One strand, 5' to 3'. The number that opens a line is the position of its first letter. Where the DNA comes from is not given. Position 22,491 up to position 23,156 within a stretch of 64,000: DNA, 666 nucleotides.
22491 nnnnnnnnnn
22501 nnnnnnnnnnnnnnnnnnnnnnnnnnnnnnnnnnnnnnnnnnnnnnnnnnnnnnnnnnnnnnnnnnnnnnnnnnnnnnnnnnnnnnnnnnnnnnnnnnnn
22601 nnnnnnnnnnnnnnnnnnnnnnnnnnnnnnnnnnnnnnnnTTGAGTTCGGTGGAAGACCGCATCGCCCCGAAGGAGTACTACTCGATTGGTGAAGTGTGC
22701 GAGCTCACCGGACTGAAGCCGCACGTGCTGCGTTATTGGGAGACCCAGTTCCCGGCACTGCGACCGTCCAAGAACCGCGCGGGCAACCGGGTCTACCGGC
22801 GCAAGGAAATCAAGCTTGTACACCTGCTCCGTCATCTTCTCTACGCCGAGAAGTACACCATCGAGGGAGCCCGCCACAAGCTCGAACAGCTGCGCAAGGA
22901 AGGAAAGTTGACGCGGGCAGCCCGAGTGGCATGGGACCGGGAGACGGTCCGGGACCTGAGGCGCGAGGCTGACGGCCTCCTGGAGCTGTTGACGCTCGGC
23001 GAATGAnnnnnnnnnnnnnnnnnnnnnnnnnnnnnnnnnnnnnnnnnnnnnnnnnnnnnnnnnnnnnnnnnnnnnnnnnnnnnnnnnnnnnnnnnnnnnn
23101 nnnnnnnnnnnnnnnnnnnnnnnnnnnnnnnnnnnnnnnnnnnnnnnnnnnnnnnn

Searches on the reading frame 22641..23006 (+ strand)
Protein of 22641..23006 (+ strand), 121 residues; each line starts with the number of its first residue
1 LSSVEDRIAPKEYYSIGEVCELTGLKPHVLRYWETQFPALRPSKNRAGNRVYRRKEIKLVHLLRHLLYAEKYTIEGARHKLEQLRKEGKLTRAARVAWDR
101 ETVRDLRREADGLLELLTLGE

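Call 14: search_protein_families(library=pfam, proteins=[window:22641-23006:+], max_evalue=0.01)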
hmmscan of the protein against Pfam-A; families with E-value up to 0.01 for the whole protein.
window:22641-23006:+ (121 aa): 2 families
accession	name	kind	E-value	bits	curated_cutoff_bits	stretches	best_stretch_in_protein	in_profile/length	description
PF13411.12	MerR_1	-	3e-19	69.3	21.6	1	14-83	1-68/69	MerR HTH family regulatory protein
PF00376.29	MerR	-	1.5e-08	34.7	28.2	1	15-52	1-38/38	MerR family regulatory protein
